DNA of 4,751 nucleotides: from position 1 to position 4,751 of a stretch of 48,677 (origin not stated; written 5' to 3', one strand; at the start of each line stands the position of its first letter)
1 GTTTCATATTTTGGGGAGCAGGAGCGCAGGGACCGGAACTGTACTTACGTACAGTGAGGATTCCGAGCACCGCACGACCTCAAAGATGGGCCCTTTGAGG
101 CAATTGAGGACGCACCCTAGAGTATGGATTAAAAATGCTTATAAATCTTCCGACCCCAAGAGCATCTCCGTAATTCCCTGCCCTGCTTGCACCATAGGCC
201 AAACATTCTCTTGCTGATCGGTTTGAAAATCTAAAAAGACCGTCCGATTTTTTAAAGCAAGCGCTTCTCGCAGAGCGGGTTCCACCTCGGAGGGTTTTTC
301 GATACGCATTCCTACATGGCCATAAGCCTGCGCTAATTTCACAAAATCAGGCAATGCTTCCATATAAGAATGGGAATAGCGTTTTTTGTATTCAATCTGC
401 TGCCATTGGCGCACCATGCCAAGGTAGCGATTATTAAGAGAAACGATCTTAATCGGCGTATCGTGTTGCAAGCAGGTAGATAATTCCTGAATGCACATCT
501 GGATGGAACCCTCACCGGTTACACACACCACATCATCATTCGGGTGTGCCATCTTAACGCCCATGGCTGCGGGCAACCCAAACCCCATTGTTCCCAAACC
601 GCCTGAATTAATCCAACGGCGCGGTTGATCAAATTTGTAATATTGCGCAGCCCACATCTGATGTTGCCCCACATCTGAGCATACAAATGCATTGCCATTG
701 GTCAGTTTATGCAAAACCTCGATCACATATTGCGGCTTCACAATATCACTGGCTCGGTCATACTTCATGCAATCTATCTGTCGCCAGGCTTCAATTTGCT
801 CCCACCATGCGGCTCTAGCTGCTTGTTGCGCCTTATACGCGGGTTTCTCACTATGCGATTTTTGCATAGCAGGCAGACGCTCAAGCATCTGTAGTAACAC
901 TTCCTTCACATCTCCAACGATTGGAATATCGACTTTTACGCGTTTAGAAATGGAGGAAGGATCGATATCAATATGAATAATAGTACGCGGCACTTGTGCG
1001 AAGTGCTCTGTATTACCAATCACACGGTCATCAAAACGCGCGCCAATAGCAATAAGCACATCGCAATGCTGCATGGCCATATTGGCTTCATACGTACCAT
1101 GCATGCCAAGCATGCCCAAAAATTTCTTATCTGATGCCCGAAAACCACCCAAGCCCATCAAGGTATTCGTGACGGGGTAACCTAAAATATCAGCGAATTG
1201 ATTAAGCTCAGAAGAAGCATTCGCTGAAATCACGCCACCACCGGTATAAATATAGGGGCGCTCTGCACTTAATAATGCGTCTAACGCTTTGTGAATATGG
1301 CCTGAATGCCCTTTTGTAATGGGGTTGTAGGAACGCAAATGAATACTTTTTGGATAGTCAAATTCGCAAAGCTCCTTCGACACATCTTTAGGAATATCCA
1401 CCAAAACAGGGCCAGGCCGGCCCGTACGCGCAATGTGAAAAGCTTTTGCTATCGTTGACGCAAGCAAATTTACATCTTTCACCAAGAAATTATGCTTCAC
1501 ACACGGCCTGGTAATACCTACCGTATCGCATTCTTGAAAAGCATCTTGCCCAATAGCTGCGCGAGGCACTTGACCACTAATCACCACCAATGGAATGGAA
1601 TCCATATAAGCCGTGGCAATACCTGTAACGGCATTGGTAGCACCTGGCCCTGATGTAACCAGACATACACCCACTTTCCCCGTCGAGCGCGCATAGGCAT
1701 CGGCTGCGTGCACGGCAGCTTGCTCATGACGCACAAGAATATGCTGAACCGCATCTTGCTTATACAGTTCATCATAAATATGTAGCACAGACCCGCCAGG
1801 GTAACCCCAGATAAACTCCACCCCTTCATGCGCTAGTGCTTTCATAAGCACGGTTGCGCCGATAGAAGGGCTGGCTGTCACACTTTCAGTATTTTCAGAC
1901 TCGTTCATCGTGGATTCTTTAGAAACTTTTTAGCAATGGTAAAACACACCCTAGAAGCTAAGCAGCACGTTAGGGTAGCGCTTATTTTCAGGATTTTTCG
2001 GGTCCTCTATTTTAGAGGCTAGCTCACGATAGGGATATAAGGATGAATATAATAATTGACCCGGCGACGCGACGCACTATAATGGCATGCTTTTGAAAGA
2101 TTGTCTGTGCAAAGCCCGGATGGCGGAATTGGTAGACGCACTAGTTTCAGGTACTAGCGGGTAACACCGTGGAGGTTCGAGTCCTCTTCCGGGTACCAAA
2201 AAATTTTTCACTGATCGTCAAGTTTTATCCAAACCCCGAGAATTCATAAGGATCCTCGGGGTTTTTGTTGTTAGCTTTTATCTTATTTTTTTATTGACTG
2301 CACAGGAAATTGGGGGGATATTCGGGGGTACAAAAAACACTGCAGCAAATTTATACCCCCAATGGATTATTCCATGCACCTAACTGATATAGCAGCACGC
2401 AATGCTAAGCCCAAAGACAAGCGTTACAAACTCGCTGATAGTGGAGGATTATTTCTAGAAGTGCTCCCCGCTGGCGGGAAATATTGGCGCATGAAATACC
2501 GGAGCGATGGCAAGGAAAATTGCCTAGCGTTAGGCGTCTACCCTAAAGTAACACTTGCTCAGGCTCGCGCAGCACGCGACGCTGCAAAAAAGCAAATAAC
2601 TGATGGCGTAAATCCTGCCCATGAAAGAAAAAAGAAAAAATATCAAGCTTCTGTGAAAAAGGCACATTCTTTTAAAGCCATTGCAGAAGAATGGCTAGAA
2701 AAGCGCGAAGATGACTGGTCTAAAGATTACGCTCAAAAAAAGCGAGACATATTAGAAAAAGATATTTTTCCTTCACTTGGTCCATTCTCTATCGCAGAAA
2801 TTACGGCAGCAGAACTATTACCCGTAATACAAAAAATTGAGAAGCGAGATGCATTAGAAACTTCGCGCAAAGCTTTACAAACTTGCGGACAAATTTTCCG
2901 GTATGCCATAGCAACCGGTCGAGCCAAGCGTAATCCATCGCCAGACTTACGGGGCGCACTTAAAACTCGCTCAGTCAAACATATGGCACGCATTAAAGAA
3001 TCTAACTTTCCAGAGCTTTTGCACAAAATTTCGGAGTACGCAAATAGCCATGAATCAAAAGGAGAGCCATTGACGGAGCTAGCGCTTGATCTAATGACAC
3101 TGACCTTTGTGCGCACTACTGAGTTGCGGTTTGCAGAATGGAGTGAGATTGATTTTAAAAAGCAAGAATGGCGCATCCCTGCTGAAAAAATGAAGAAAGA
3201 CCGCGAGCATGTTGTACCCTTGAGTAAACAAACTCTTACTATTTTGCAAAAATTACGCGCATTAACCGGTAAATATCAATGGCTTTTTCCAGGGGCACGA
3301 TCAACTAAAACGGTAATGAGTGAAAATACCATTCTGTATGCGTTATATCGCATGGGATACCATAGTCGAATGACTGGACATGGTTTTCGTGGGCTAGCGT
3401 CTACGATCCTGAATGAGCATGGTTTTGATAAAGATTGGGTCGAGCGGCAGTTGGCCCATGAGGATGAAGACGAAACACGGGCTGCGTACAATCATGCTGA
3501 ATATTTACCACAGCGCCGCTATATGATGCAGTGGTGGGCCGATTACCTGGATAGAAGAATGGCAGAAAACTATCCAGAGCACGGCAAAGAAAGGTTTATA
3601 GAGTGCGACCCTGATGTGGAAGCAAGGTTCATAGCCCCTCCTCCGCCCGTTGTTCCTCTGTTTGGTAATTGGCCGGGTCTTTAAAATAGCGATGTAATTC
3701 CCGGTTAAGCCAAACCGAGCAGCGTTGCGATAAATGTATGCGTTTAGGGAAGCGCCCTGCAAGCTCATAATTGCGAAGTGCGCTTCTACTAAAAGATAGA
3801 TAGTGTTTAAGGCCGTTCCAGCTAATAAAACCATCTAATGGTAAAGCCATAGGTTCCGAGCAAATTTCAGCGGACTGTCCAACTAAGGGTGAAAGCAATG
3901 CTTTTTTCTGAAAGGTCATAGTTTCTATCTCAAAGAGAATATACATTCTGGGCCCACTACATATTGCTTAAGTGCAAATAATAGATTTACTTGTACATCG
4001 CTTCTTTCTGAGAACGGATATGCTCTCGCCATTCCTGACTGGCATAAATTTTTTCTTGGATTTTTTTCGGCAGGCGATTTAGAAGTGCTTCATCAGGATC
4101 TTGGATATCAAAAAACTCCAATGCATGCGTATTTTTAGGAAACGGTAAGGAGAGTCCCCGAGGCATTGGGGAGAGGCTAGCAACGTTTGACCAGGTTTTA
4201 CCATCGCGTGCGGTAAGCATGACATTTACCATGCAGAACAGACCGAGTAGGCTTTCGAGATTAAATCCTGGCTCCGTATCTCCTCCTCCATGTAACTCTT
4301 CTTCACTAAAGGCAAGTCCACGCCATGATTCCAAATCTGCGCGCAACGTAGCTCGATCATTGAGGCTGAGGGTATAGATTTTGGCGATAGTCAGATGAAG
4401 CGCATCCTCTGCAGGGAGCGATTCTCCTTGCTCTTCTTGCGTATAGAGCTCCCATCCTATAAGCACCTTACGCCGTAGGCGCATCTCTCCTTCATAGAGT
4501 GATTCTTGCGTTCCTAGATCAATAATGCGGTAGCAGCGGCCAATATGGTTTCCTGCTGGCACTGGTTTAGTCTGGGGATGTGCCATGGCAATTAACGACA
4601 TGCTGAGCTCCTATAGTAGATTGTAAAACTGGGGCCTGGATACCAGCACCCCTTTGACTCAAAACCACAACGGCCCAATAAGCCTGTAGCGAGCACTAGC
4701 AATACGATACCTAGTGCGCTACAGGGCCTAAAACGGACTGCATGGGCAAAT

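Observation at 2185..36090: Intact-looking tRNA-Leu prophage carrying three F-box genes and four membrane/coiled-coil cargo genes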

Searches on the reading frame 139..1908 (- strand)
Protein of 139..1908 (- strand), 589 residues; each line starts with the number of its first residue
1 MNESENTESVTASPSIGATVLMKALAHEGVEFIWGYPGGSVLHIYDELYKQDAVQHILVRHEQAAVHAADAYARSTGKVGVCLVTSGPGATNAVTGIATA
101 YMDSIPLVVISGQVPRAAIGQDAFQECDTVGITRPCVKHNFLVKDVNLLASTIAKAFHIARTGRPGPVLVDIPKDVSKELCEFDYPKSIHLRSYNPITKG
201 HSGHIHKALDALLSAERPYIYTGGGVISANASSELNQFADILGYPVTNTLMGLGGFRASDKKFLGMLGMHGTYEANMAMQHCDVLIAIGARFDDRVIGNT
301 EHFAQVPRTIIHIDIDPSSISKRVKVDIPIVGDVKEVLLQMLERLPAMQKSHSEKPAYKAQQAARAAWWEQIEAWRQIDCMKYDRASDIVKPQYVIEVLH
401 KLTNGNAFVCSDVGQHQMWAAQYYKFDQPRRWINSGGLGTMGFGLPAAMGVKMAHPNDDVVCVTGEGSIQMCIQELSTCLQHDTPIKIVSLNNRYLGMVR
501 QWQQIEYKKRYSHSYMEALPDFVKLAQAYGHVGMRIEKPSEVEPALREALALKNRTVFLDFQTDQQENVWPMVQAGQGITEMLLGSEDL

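Call 12: search_protein_families(library=ncbifam, proteins=[window:139-1908:-], max_evalue=0.00001)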
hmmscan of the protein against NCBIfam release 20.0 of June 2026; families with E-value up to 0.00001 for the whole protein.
window:139-1908:- (589 aa): 52 families (the best 25 are shown)
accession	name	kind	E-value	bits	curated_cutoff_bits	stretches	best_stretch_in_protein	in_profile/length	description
NF005409.0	PRK06965.1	equivalog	0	1158.6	1035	1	6-589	12-587/587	acetolactate synthase 3 catalytic subunit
NF005058.0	PRK06466.1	equivalog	1e-272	905.8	951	1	17-585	6-569/574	acetolactate synthase 3 large subunit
NF006525.0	PRK08979.1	equivalog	2e-254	845.3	1084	1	17-585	6-567/572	acetolactate synthase 3 large subunit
TIGR00118.1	acolac_lg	equivalog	1.9e-253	842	538.35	1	17-583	3-554/557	biosynthetic-type acetolactate synthase large subunit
NF005364.0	PRK06882.1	equivalog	1e-248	826.4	1083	1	17-586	6-568/574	acetolactate synthase 3 large subunit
NF006581.0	PRK09107.1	equivalog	1.4e-247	822.8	974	1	12-588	8-578/595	acetolactate synthase 3 large subunit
NF005936.0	PRK07979.1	equivalog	2.3e-242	805.4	1080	1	17-585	6-569/574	acetolactate synthase 3 large subunit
NF006319.0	PRK08527.1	equivalog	1.6e-229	763.1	905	1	17-587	6-562/565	acetolactate synthase large subunit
NF004710.0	PRK06048.1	equivalog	6.5e-229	761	976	1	17-583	10-557/561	acetolactate synthase large subunit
NF005651.0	PRK07418.1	subfamily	8.6e-219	727.7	942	1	5-583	9-579/617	acetolactate synthase large subunit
NF005860.0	PRK07789.1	equivalog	1.9e-216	720.1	881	1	6-581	25-596/615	acetolactate synthase large subunit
NF005824.0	PRK07710.1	equivalog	3.9e-215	715.5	976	1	9-582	11-567/573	acetolactate synthase large subunit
NF004919.0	PRK06276.1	equivalog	1.9e-204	680.3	866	1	17-584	3-558/582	acetolactate synthase large subunit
NF005228.0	PRK06725.1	equivalog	8e-203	674.7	991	1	8-585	9-567/571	acetolactate synthase large subunit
NF006524.0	PRK08978.1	equivalog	8.7e-194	644.8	738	1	17-583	3-544/548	acetolactate synthase 2 catalytic subunit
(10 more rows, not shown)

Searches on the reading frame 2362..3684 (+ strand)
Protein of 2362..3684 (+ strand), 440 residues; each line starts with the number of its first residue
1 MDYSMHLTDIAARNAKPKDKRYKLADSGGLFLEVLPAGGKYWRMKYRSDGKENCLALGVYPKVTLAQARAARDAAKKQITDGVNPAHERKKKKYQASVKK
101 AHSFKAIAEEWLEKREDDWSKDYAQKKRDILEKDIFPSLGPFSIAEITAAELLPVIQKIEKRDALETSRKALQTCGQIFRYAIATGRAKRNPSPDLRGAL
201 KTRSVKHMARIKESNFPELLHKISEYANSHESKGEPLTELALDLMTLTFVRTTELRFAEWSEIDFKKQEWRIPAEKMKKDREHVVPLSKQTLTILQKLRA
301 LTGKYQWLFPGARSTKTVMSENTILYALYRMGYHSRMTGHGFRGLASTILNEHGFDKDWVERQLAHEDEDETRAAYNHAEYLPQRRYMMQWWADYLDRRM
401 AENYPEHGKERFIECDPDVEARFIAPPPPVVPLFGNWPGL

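Call 9: search_protein_families(library=phrogs, proteins=[window:2362-3684:+], max_evalue=0.001)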
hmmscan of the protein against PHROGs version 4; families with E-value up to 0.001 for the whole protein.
window:2362-3684:+ (440 aa): 8 families
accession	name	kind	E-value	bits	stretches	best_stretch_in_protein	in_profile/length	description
phrog_1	-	integration and excision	6.5e-66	224.8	1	4-404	90-459/611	integrase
phrog_3423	-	unknown function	5.4e-45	154.2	1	4-153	5-154/157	-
phrog_4710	-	unknown function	5.5e-45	154.5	1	80-280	3-197/211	-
phrog_216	-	integration and excision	3.5e-32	112.7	1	165-404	12-253/301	integrase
phrog_14880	-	unknown function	5e-19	69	1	346-397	2-53/57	-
phrog_24775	-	unknown function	4.6e-18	66.2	1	322-401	13-91/101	-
phrog_37801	-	unknown function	4.7e-13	50.1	1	356-399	28-71/73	-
phrog_7685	-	integration and excision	0.00029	21.5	1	279-379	125-223/240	integrase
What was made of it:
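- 2362..3684 (+): Tyrosine integrase. phrog_1, E 6.5e-66 (call 9)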

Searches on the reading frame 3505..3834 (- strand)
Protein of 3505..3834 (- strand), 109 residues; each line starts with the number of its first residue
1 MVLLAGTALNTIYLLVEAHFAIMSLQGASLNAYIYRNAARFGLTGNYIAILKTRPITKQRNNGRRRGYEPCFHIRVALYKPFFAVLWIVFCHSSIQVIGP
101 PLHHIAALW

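Call 44: search_protein_families(library=phrogs, proteins=[window:3505-3834:-], max_evalue=0.01)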
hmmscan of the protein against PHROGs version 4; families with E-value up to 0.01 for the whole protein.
window:3505-3834:- (109 aa): 0 families

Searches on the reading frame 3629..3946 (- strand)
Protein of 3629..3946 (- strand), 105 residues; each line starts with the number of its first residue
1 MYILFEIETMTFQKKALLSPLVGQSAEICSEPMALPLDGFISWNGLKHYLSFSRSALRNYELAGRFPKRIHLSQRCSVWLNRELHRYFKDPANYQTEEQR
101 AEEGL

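Call 44: search_protein_families(library=phrogs, proteins=[window:3629-3946:-], max_evalue=0.01)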
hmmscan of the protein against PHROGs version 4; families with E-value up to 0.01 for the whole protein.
window:3629-3946:- (105 aa): 1 family
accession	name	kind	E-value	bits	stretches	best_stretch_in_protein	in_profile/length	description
phrog_2790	-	integration and excision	4.2e-07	30.9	1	25-95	14-83/100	excisionase and transcriptional regulator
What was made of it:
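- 3629..3946 (-): Excisionase-like protein. phrog_2790, E 4e-7 (call 44)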

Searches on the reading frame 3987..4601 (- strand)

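Call 9: search_protein_families(library=phrogs, proteins=[window:3987-4601:-], max_evalue=0.001)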
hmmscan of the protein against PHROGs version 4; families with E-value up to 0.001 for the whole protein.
window:3987-4601:- (204 aa): 1 family
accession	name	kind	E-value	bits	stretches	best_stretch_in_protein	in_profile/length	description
phrog_862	-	unknown function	2.1e-09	38.6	1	11-86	31-106/276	-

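Call 96: search_protein_families(library=padloc, proteins=[window:3987-4601:-], max_evalue=0.01)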
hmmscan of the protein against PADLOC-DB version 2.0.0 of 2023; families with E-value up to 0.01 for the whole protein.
window:3987-4601:- (204 aa): 0 families
